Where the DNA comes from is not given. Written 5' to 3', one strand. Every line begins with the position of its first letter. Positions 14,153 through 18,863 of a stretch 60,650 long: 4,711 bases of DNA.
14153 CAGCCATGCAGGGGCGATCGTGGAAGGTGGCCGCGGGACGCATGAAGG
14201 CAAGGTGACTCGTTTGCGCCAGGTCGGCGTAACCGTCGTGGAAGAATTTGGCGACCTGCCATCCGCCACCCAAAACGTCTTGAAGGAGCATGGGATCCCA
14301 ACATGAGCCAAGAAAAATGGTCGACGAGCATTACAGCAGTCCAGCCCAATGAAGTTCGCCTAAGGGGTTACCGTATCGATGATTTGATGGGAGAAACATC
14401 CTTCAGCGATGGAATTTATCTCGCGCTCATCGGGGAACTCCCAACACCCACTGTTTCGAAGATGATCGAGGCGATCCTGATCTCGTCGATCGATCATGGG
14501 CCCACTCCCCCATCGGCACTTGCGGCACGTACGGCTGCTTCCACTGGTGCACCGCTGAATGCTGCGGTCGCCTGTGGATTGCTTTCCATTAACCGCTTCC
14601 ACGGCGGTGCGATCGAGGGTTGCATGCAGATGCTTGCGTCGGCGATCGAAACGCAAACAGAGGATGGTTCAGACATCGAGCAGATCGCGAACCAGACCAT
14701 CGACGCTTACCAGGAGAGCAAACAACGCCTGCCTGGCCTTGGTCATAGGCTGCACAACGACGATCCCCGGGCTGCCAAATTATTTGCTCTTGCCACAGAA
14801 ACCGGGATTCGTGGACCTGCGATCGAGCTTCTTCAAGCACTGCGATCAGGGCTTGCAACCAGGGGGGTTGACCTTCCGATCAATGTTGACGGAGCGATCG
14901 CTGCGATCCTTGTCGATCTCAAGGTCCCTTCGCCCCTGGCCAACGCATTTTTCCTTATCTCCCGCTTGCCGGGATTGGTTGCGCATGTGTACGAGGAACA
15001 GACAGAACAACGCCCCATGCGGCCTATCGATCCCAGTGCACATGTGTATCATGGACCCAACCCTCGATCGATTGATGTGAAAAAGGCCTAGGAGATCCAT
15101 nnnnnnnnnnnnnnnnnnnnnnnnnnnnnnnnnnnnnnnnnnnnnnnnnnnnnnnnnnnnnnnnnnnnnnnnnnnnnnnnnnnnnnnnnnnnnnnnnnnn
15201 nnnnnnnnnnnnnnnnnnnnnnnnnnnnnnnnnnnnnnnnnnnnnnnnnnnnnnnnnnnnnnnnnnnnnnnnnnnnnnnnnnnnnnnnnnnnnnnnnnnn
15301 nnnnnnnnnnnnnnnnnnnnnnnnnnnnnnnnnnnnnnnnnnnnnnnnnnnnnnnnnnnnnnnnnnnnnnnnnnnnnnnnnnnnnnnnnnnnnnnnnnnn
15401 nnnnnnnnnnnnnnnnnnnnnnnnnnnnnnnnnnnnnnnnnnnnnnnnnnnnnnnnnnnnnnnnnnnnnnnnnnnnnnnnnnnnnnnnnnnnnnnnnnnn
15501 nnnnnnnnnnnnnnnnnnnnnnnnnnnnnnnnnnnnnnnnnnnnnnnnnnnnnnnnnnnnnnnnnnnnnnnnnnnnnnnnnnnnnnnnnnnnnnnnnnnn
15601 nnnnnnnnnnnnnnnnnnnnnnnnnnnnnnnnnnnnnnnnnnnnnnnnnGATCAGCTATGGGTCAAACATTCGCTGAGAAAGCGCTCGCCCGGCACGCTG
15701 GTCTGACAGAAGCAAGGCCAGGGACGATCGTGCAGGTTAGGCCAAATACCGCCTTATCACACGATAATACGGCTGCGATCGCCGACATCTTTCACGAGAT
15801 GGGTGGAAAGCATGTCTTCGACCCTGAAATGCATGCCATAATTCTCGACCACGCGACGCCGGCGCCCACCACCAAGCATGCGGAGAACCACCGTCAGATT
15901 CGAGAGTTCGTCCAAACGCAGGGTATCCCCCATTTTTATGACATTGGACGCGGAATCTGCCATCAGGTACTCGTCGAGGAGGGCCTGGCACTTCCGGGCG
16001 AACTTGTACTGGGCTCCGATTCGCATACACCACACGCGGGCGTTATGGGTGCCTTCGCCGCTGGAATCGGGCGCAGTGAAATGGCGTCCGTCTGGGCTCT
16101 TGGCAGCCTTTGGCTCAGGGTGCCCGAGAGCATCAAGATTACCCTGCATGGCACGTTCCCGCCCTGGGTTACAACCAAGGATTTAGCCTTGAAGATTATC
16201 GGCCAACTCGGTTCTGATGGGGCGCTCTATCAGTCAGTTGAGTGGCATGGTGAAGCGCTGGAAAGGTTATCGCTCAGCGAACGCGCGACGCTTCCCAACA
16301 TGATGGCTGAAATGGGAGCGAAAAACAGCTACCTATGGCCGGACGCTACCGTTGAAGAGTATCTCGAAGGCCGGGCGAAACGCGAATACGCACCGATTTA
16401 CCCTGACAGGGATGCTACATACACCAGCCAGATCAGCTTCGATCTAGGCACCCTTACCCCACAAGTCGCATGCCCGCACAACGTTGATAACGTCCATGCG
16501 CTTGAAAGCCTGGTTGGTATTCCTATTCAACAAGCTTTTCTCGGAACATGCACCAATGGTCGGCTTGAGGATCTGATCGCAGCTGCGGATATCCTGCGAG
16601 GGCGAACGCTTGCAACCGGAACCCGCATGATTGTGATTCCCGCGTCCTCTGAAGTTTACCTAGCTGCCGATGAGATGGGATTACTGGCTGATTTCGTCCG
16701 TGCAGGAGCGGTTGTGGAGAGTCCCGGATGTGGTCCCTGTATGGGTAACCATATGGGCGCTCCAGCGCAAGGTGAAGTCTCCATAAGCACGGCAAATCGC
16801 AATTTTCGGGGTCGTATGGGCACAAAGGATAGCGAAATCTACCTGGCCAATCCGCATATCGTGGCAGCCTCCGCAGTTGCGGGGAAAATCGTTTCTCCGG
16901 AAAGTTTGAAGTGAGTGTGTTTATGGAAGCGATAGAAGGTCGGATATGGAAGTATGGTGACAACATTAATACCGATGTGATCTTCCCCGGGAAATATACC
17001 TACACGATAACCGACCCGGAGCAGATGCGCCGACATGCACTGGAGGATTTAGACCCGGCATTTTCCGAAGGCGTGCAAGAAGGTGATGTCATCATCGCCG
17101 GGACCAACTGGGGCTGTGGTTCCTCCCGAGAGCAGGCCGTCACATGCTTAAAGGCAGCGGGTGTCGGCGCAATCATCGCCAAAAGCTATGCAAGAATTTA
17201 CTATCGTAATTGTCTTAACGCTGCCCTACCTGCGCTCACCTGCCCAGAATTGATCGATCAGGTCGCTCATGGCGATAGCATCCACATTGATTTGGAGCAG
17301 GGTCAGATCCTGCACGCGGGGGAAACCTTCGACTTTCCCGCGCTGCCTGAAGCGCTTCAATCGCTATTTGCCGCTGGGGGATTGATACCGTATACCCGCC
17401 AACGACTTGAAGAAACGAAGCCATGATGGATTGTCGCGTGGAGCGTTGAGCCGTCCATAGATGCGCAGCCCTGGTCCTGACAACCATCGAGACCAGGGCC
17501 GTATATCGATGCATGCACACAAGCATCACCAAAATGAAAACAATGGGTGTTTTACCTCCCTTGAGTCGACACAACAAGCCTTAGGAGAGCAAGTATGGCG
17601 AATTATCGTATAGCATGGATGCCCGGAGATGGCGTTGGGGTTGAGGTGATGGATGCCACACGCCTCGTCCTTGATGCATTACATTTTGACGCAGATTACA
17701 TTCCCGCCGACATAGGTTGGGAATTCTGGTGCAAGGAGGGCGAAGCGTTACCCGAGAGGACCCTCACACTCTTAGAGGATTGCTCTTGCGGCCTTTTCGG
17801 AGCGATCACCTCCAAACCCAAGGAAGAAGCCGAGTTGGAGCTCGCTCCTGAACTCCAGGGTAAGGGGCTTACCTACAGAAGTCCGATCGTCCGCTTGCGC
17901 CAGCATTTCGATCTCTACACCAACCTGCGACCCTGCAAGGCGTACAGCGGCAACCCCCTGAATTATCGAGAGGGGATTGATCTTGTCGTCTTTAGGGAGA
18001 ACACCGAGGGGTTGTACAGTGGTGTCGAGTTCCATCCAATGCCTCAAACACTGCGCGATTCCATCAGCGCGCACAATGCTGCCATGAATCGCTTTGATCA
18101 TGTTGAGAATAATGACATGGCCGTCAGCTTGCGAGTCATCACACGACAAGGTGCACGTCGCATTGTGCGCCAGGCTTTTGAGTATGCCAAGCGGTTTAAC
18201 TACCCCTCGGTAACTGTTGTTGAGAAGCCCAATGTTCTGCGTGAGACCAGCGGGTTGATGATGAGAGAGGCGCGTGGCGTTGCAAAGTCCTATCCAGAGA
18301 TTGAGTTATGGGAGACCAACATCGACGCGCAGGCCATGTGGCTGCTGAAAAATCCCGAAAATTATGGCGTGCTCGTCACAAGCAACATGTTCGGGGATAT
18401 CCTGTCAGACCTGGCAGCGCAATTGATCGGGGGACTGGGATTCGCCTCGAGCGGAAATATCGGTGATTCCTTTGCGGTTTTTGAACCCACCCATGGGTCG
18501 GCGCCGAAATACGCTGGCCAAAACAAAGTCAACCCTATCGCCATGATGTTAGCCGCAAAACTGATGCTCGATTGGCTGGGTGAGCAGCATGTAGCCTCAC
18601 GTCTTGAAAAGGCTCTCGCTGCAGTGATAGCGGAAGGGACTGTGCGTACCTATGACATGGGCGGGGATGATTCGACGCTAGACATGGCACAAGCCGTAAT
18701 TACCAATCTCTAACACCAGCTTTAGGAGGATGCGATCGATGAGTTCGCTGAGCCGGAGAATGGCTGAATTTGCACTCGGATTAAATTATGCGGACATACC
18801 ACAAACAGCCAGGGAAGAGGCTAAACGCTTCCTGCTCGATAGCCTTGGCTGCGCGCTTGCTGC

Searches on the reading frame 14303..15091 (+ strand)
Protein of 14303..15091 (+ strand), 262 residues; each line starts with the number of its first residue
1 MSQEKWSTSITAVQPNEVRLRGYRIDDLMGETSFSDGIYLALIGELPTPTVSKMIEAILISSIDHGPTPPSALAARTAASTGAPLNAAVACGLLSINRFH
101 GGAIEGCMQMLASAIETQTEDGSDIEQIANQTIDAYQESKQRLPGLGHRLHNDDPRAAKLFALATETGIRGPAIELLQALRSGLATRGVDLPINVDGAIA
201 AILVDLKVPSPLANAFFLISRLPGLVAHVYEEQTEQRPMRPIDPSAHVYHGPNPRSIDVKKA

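Call 7: search_protein_families(library=ncbifam, proteins=[window:14303-15091:+], max_evalue=1e-10)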
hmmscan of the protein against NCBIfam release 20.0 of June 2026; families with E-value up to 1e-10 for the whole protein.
window:14303-15091:+ (262 aa): 20 families
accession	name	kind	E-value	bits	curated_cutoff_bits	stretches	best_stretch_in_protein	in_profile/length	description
NF004866.0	PRK06224.1-3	subfamily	2.6e-73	246.5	245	1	2-257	15-269/275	citryl-CoA lyase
NF004869.0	PRK06224.1-6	subfamily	2.6e-72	243.3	212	1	3-259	2-260/263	citryl-CoA lyase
NF004864.0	PRK06224.1-1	equivalog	3.9e-66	222.9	261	1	3-257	14-275/278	citryl-CoA lyase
NF004868.0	PRK06224.1-5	subfamily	3.6e-57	193.4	193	1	4-235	4-238/260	citryl-CoA lyase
NF004867.0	PRK06224.1-4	equivalog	6.6e-40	136.8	409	1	25-235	28-236/261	citryl-CoA lyase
NF004865.0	PRK06224.1-2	equivalog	2.4e-34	119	323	1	10-254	15-264/265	citryl-CoA lyase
NF009005.0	PRK12350.1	subfamily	8.3e-25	87.7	332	1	47-258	153-356/366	citrate synthase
TIGR01800.1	cit_synth_II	subfamily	5.1e-24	84.7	421.3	1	42-255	157-360/368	2-methylcitrate synthase/citrate synthase II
NF041301.1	Cit_synth_Halo_CitZ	equivalog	2e-20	73.2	550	1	44-241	169-361/379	citrate synthase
NF004126.0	PRK05614.1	equivalog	2.6e-20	72.3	505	1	49-257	216-424/430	citrate synthase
NF010638.0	PRK14035.1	equivalog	2.4e-19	69.4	572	1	42-241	161-354/372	citrate synthase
NF010639.0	PRK14036.1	equivalog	6.4e-17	61.3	502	1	47-255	169-370/379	citrate synthase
NF041157.1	Cit_synThplmales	equivalog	7.6e-17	61.5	590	1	53-256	171-369/377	citrate synthase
NF010637.0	PRK14034.1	equivalog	2.7e-16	59.5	594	1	70-255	187-363/372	citrate synthase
NF009004.0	PRK12349.1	equivalog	2.9e-16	59.3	508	1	31-241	154-359/372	citrate synthase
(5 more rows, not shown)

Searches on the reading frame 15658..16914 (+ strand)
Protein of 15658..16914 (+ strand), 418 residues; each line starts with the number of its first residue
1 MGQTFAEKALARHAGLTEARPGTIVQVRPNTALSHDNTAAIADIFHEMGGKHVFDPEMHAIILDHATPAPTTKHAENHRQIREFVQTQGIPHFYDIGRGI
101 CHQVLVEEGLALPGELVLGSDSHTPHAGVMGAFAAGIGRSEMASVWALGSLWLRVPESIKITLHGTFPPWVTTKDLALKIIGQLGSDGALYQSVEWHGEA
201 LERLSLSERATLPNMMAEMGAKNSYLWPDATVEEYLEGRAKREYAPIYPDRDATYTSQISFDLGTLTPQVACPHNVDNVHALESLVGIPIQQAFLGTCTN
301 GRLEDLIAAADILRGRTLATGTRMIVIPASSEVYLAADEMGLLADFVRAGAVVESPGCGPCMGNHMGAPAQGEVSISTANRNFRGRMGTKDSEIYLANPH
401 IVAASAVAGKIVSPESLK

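Call 7: search_protein_families(library=ncbifam, proteins=[window:15658-16914:+], max_evalue=1e-10)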
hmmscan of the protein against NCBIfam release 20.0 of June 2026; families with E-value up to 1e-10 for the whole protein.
window:15658-16914:+ (418 aa): 19 families
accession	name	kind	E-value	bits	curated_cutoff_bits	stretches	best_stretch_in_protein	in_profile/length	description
NF001614.1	PRK00402.1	subfamily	1.8e-159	530.9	385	1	3-415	1-415/415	aconitase/3-isopropylmalate dehydratase large subunit family protein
TIGR01343.1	hacA_fam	subfamily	1.1e-152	508.5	385.7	1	4-415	1-412/412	homoaconitate hydratase family protein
TIGR02086.1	IPMI_arch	subfamily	6.6e-149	496.1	410.15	1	3-415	1-410/411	3-isopropylmalate dehydratase/homoaconitate hydratase family large subunit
TIGR02083.1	LEU2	equivalog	5.4e-136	453.8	610.65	1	4-416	2-418/419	3-isopropylmalate dehydratase large subunit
NF040615.1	HacA_Meth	equivalog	4.5e-124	414.4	550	1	4-413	2-417/419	homoaconitase large subunit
NF005558.0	PRK07229.1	equivalog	1.1e-102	344.6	612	1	1-417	1-415/647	aconitate hydratase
TIGR01342.1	acon_putative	hypoth_equivalog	6.1e-88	295.7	719.15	1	4-417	1-412/655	putative aconitate hydratase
TIGR00139.1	h_aconitase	equivalog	5.8e-82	276.2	529.9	2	20-241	23-245/709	homoaconitase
NF009116.0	PRK12466.1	subfamily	8.2e-82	275.2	531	2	3-282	5-303/472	3-isopropylmalate dehydratase large subunit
NF004016.0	PRK05478.1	subfamily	4.2e-75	253.1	510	2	2-283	3-302/468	3-isopropylmalate dehydratase large subunit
TIGR00170.1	leuC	equivalog_domain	5.7e-62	209.8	560.25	2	32-270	30-288/466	3-isopropylmalate dehydratase large subunit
NF006690.0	PRK09238.1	equivalog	1.6e-49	168.7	782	2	247-415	649-815/852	bifunctional aconitate hydratase 2/2-methylisocitrate dehydratase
TIGR01340.1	aconitase_mito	equivalog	3e-44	151.5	825.35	1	92-411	127-472/745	aconitate hydratase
NF008503.0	PRK11413.1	equivalog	3.3e-40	137.8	641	2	100-285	129-314/753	hydratase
TIGR00117.1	acnB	equivalog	1.6e-35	122.1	1287.2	2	248-415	649-813/844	bifunctional aconitate hydratase 2/2-methylisocitrate dehydratase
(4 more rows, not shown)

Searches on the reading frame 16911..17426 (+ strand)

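Call 7: search_protein_families(library=ncbifam, proteins=[window:16911-17426:+], max_evalue=1e-10)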
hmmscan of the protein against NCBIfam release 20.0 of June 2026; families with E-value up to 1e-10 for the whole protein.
window:16911-17426:+ (171 aa): 10 families
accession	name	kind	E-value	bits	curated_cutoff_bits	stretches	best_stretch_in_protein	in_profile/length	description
TIGR02087.1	LEUD_arch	subfamily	2.8e-51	173.4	108.95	1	10-164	1-156/157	LeuD/DmdB family oxidoreductase small subunit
TIGR02084.1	leud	equivalog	1.8e-47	160.9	245.85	1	10-163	1-155/156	3-isopropylmalate dehydratase small subunit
NF040625.1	HacB2_Meth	equivalog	3e-47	160.1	230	1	5-160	1-154/161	homoaconitase small subunit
NF010629.0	PRK14023.1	equivalog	3.4e-46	157.1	229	1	11-164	3-156/166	homoaconitate hydratase small subunit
NF040604.2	HacB_Meth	equivalog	8.6e-44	149.2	230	1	8-163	3-158/159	homoaconitase small subunit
TIGR00139.1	h_aconitase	equivalog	5.8e-28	97.7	529.9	1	15-118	538-642/709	homoaconitase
NF002458.0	PRK01641.1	subfamily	9.6e-22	77.5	167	1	17-146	17-163/202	3-isopropylmalate dehydratase small subunit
NF005558.0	PRK07229.1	equivalog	3.9e-16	58.8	612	1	12-127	475-596/647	aconitate hydratase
TIGR01342.1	acon_putative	hypoth_equivalog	2.5e-14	52.4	719.15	1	7-127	468-599/655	putative aconitate hydratase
TIGR00171.1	leuD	equivalog_domain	3e-14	53.3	116.25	1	54-137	66-155/188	3-isopropylmalate dehydratase small subunit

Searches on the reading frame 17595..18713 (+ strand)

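Call 7: search_protein_families(library=ncbifam, proteins=[window:17595-18713:+], max_evalue=1e-10)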
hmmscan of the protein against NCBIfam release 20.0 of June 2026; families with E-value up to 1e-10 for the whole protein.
window:17595-18713:+ (372 aa): 16 families
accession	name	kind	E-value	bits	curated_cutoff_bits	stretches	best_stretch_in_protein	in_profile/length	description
NF040626.1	AksF2_Meth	equivalog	5.7e-103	344.7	540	2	170-371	128-329/333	homoisocitrate dehydrogenase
TIGR02088.1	LEU3_arch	subfamily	6.4e-93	311.5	409.8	2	165-369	123-324/324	isopropylmalate/isohomocitrate dehydrogenases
NF006529.0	PRK08997.1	equivalog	3.9e-89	298.9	510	1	1-372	1-335/335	isocitrate dehydrogenase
NF040619.1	AksF_Meth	equivalog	6.3e-85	285.3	500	2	169-366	143-341/343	homoisocitrate dehydrogenase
NF006673.0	PRK09222.1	equivalog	4.8e-77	260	509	2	168-372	132-341/482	NADP-dependent isocitrate dehydrogenase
NF002898.0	PRK03437.1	equivalog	9.3e-76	255.3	393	1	3-350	4-328/347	3-isopropylmalate dehydrogenase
TIGR00175.1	mito_nad_idh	equivalog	4.4e-74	249.6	432.4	1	4-372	4-334/334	isocitrate dehydrogenase (NAD(+))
TIGR02089.1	TTC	equivalog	1.3e-66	224.9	470.4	1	1-371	1-351/352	tartrate dehydrogenase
TIGR02924.1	ICDH_alpha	equivalog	1.2e-62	212.5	561.35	1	10-356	7-315/473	isocitrate dehydrogenase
NF006048.0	PRK08194.1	equivalog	1.1e-60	205.6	501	1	1-372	1-349/352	tartrate dehydrogenase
TIGR00183.1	prok_nadp_idh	equivalog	3.6e-60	203.9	567.3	2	249-356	288-394/417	isocitrate dehydrogenase (NADP(+))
TIGR00169.1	leuB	equivalog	7.1e-60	202.9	353.2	1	5-370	1-347/349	3-isopropylmalate dehydrogenase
NF040855.1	iso_homocit_dh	equivalog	2.6e-54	184.8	680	1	4-371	2-318/345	isocitrate--homoisocitrate dehydrogenase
NF005425.0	PRK07006.1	equivalog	1.7e-52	178.6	490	1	6-355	29-393/416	NADP-dependent isocitrate dehydrogenase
NF005610.0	PRK07362.1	equivalog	6.3e-50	170.2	585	2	252-355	348-450/474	NADP-dependent isocitrate dehydrogenase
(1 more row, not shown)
